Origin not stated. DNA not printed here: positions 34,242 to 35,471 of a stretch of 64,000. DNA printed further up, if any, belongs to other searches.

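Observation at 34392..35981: Two OMP-decarboxylase-superfamily paralogs in the island, separate from the pyrimidine genes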

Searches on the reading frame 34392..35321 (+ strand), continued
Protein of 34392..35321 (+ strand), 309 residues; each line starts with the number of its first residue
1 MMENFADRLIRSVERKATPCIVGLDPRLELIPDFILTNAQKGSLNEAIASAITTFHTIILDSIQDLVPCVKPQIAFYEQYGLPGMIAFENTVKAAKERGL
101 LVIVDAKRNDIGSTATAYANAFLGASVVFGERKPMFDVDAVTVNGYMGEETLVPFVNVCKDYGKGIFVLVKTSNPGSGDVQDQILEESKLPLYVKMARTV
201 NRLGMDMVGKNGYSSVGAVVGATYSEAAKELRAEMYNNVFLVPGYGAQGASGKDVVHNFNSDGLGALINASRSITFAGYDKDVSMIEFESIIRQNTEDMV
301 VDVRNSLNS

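Call 66: find_encoding_contigs(protein=P0046, flank=10000, max_places=2)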
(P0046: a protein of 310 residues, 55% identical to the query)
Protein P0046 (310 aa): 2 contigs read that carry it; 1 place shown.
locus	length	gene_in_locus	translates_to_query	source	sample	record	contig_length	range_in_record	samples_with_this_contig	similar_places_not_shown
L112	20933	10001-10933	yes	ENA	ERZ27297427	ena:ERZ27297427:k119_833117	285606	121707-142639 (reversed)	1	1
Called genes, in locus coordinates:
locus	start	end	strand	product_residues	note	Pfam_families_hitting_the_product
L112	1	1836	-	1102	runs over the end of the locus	PF05572:Peptidase_M43, PF18962:Por_Secre_tail (weak)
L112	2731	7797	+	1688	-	-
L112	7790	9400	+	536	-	PF19974:TCAD9 (faint)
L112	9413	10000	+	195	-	PF00925:GTP_cyclohydro2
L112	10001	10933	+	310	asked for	PF00215:OMPdecase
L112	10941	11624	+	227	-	PF00106:adh_short, PF13561:adh_short_C2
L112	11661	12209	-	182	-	PF13274:SocA_Panacea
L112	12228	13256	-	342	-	PF15731:MqsA_antitoxin, PF13274:SocA_Panacea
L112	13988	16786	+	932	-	PF04313:HSDR_N (faint), PF00270:DEAD, PF04851:ResIII, PF18766:SWI2_SNF2, PF00271:Helicase_C (weak), PF08463:EcoEI_R_C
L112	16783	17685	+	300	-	-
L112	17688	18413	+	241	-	PF07505:DUF5131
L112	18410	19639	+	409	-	PF01420:Methylase_S, PF12950:TaqI_C (weak), PF01420:Methylase_S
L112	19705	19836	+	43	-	-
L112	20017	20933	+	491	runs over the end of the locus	PF00078:RVT_1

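Call 74: search_protein_families(library=pfam, proteins=[L005:10288-11247:+], max_evalue=0.05)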
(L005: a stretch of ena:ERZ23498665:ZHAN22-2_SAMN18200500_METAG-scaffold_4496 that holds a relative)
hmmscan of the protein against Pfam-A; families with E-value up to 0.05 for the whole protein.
L005:10288-11247:+ (319 aa): 0 families

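Call 80: search_protein_families(library=ncbifam, proteins=[L112:9413-10000:+, L112:10941-11624:+, L109:9360-9998:+, L109:10929-11639:+, L025:10001-11614:+, L005:10288-11247:+, L110:10001-10915:+], max_evalue=0.001)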
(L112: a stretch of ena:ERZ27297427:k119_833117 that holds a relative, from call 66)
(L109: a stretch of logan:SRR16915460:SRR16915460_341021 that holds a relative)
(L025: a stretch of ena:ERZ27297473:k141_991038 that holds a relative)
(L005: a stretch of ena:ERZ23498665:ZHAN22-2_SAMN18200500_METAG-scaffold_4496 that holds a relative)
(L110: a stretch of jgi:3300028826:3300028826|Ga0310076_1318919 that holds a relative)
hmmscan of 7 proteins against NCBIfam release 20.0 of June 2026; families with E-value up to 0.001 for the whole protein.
L112:9413-10000:+ (195 aa): 8 families
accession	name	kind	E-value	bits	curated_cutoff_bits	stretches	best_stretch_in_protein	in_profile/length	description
NF001591.0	PRK00393.1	subfamily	3.6e-36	124.4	148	1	17-194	20-194/199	GTP cyclohydrolase II RibA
NF006803.0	PRK09311.1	equivalog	4.4e-36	124.5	569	1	36-194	247-404/417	bifunctional 3,4-dihydroxy-2-butanone-4-phosphate synthase/GTP cyclohydrolase II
NF006806.0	PRK09319.1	equivalog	1.5e-34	119.5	764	1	25-194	242-409/561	bifunctional 3,4-dihydroxy-2-butanone-4-phosphate synthase/GTP cyclohydrolase II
TIGR00505.1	ribA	equivalog_domain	9.3e-34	116.6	205.85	1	22-194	21-191/191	GTP cyclohydrolase II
NF006456.0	PRK08815.1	equivalog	4.5e-30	105.1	464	1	42-195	215-366/376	GTP cyclohydrolase II RibA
NF006805.0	PRK09318.1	equivalog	6.4e-27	94.5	486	1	41-192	230-378/387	bifunctional 3,4-dihydroxy-2-butanone-4-phosphate synthase/GTP cyclohydrolase II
NF005536.0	PRK07198.1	equivalog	9.7e-08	31.2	403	1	41-168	237-374/419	GTP cyclohydrolase II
NF010626.1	PRK14019.1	equivalog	1.3e-07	31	513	1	27-166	231-359/364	bifunctional 3,4-dihydroxy-2-butanone-4-phosphate synthase/GTP cyclohydrolase II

L112:10941-11624:+ (227 aa): 185 families (the best 25 are shown)
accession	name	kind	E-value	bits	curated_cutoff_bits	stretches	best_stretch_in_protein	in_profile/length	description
NF047420.2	EF_P_mod_YmfI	equivalog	6.3e-38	130.8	238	1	5-227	2-236/236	elongation factor P 5-aminopentanone reductase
TIGR01830.1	3oxo_ACP_reduc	equivalog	8.9e-38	130.3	297.75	1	6-227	2-239/239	3-oxoacyl-[acyl-carrier-protein] reductase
TIGR01829.1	AcAcCoA_reduct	subfamily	1.8e-36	126.1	302.1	1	3-227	1-241/242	acetoacetyl-CoA reductase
NF009466.0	PRK12826.1-2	subfamily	7.9e-36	123.8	222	1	2-227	3-245/248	3-oxoacyl-ACP reductase FabG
NF005007.0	PRK06398.1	equivalog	2.2e-35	122.1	341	1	3-226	8-245/259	aldose dehydrogenase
NF009464.0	PRK12824.1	subfamily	6.3e-35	121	269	1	1-227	1-243/245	3-oxoacyl-ACP reductase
TIGR01832.1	kduD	equivalog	7.6e-32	110.7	338.85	1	3-225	6-244/248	2-dehydro-3-deoxy-D-gluconate 5-dehydrogenase KduD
NF004200.0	PRK05653.1-5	equivalog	1.2e-31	110.1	273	1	2-226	2-241/242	3-oxoacyl-ACP reductase FabG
NF005309.0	PRK06841.1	subfamily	1.3e-31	110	286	1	3-225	16-251/255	GolD/DthD family dehydrogenase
NF004198.0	PRK05653.1-3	equivalog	4e-31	108.4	296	1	3-227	8-247/248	3-oxoacyl-ACP reductase FabG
NF004197.0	PRK05653.1-1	equivalog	3.6e-30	105.4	332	1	3-227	8-247/249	3-oxoacyl-ACP reductase FabG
NF005559.1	PRK07231.1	subfamily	3.4e-29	102.1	215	1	3-226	5-247/249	glucose 1-dehydrogenase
NF004199.0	PRK05653.1-4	equivalog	3.6e-29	102.1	301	1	7-227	10-246/247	3-oxoacyl-ACP reductase FabG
NF005067.0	PRK06484.1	equivalog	9.7e-28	97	713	1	2-226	9-251/524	short chain dehydrogenase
NF053542.1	FlxB_rubin_SDR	equivalog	1.7e-27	96.7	340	1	4-226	2-239/239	flexirubin biosynthesis SDR family reductase FlxB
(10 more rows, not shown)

L109:9360-9998:+ (212 aa): 8 families
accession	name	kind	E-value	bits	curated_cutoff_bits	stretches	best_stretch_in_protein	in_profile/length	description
NF001591.0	PRK00393.1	subfamily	2e-42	144.9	148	1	17-211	10-195/199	GTP cyclohydrolase II RibA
TIGR00505.1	ribA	equivalog_domain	1.1e-41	142.4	205.85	1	18-210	7-191/191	GTP cyclohydrolase II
NF006806.0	PRK09319.1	equivalog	1.1e-38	133.3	764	1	5-211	210-410/561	bifunctional 3,4-dihydroxy-2-butanone-4-phosphate synthase/GTP cyclohydrolase II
NF006803.0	PRK09311.1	equivalog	3.5e-37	128.2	569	1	18-211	219-405/417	bifunctional 3,4-dihydroxy-2-butanone-4-phosphate synthase/GTP cyclohydrolase II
NF006805.0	PRK09318.1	equivalog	4.1e-35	121.5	486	1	14-211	189-381/387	bifunctional 3,4-dihydroxy-2-butanone-4-phosphate synthase/GTP cyclohydrolase II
NF006456.0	PRK08815.1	equivalog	2.6e-33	115.8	464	1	58-212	215-367/376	GTP cyclohydrolase II RibA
NF010626.1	PRK14019.1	equivalog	0.00012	21.2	513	1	36-183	226-360/364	bifunctional 3,4-dihydroxy-2-butanone-4-phosphate synthase/GTP cyclohydrolase II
NF005536.0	PRK07198.1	equivalog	0.00028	19.8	403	1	50-185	228-375/419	GTP cyclohydrolase II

L109:10929-11639:+ (236 aa): 218 families (the best 25 are shown)
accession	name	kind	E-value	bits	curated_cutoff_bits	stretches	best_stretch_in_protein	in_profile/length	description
TIGR01830.1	3oxo_ACP_reduc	equivalog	1.2e-47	162.6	297.75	1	10-234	2-239/239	3-oxoacyl-[acyl-carrier-protein] reductase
NF047420.2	EF_P_mod_YmfI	equivalog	1.3e-47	162.5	238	1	9-234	2-236/236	elongation factor P 5-aminopentanone reductase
NF009464.0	PRK12824.1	subfamily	3.6e-47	161.1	269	1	6-234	2-243/245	3-oxoacyl-ACP reductase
NF009466.0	PRK12826.1-2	subfamily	3.2e-46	157.8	222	1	5-234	2-245/248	3-oxoacyl-ACP reductase FabG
TIGR01829.1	AcAcCoA_reduct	subfamily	7.1e-44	150.3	302.1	1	7-234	1-241/242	acetoacetyl-CoA reductase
NF004200.0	PRK05653.1-5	equivalog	3.1e-42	144.8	273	1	6-233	2-241/242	3-oxoacyl-ACP reductase FabG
NF004197.0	PRK05653.1-1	equivalog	2.1e-40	138.9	332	1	4-234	5-247/249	3-oxoacyl-ACP reductase FabG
NF004198.0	PRK05653.1-3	equivalog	1e-39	136.5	296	1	2-234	3-247/248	3-oxoacyl-ACP reductase FabG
NF004199.0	PRK05653.1-4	equivalog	4.4e-38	131.2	301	1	6-234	5-246/247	3-oxoacyl-ACP reductase FabG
NF005007.0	PRK06398.1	equivalog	1.1e-37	129.6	341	1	2-235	3-247/259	aldose dehydrogenase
NF006074.0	PRK08220.1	equivalog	1.6e-37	129.5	312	1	5-232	7-246/251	2,3-dihydro-2,3-dihydroxybenzoate dehydrogenase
NF005067.0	PRK06484.1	equivalog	1.6e-37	129.2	713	1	3-233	6-251/524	short chain dehydrogenase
NF005559.1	PRK07231.1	subfamily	5.7e-37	127.5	215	1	5-233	3-247/249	glucose 1-dehydrogenase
NF040605.2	mycolic_FabG1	exception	6.1e-37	127.7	420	1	8-233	3-229/233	3-oxoacyl-ACP reductase FabG1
NF006394.0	PRK08643.1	equivalog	2.6e-35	122.1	381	1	5-233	2-254/257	(S)-acetoin forming diacetyl reductase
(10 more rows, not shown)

L025:10001-11614:+ (537 aa): 11 families
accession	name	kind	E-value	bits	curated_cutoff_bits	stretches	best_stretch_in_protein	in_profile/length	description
TIGR02127.1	pyrF_sub2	equivalog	7.1e-83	277.8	110.6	1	226-502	1-250/261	orotidine-5'-phosphate decarboxylase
NF006803.0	PRK09311.1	equivalog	1.4e-50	172.3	569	1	17-221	210-408/417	bifunctional 3,4-dihydroxy-2-butanone-4-phosphate synthase/GTP cyclohydrolase II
NF001591.0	PRK00393.1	subfamily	3.6e-44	150.5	148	1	21-218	6-195/199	GTP cyclohydrolase II RibA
TIGR00505.1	ribA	equivalog_domain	2.9e-42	144.4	205.85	1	25-217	6-191/191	GTP cyclohydrolase II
NF006806.0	PRK09319.1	equivalog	4.3e-41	141.2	764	1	17-220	214-412/561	bifunctional 3,4-dihydroxy-2-butanone-4-phosphate synthase/GTP cyclohydrolase II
NF006805.0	PRK09318.1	equivalog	6.2e-39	134.1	486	1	18-220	191-383/387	bifunctional 3,4-dihydroxy-2-butanone-4-phosphate synthase/GTP cyclohydrolase II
NF006456.0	PRK08815.1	equivalog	4e-35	121.8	464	1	68-218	219-366/376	GTP cyclohydrolase II RibA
NF004034.0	PRK05500.1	equivalog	1.2e-17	63.7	656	1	226-490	3-232/478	bifunctional orotidine-5'-phosphate decarboxylase/orotate phosphoribosyltransferase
NF010626.1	PRK14019.1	equivalog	5.4e-12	45.3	513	1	17-190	203-359/364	bifunctional 3,4-dihydroxy-2-butanone-4-phosphate synthase/GTP cyclohydrolase II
NF010386.0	PRK13813.1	equivalog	5.4e-09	36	208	1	313-481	46-183/216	orotidine 5'-phosphate decarboxylase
TIGR01740.1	pyrF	equivalog_domain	5.9e-05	22.9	92.3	1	290-405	17-122/216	orotidine-5'-phosphate decarboxylase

L005:10288-11247:+ (319 aa): 0 families

L110:10001-10915:+ (304 aa): 4 families
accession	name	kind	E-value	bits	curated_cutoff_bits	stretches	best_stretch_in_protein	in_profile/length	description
TIGR02127.1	pyrF_sub2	equivalog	5.5e-81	271.6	110.6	1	6-284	1-257/261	orotidine-5'-phosphate decarboxylase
NF004034.0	PRK05500.1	equivalog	5.4e-25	87.9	656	1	5-281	2-248/478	bifunctional orotidine-5'-phosphate decarboxylase/orotate phosphoribosyltransferase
NF010386.0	PRK13813.1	equivalog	8.9e-08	32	208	1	91-257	46-184/216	orotidine 5'-phosphate decarboxylase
TIGR01740.1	pyrF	equivalog_domain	9.2e-07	28.8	92.3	1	66-206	15-141/216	orotidine-5'-phosphate decarboxylase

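Call 100: search_dna_similar(query=window:34392-35318:+, collection=phages, mode=protein, max_evalue=0.00001, max_rows=10)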
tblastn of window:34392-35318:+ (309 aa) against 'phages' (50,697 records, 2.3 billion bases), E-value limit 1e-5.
Records with a match: 9; places in all: 9; records where one place covers at least 80% of the query: 9.
Best place of each record, by identity: <60% 9.
By first word of the organism name: Bacteriophage 9.
By host as written in the record: - 9.
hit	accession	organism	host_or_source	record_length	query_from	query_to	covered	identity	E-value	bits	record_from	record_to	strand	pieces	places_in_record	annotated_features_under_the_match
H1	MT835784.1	Bacteriophage sp.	human fecal samples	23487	7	307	97%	45.9%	1e-75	257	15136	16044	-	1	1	record has no annotation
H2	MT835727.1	Bacteriophage sp.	human fecal samples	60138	3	306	98%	44.8%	9e-75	254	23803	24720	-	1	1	record has no annotation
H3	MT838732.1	Bacteriophage sp.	human fecal samples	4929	7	297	94%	46.3%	2e-78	265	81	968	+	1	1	record has no annotation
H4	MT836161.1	Bacteriophage sp.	human fecal samples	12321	2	307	99%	43.6%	7e-73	249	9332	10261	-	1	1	record has no annotation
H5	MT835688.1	Bacteriophage sp.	human fecal samples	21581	2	309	100%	43.3%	2e-73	250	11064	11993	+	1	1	record has no annotation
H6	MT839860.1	Bacteriophage sp.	human fecal samples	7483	7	307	97%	44.3%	5e-73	249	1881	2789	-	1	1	record has no annotation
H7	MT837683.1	Bacteriophage sp.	human fecal samples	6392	7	307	97%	42.6%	1e-66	231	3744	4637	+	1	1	record has no annotation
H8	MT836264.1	Bacteriophage sp.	human fecal samples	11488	8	286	90%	34.2%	1e-30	127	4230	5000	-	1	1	record has no annotation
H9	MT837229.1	Bacteriophage sp.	human fecal samples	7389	8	277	87%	33.1%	7e-30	124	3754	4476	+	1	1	record has no annotation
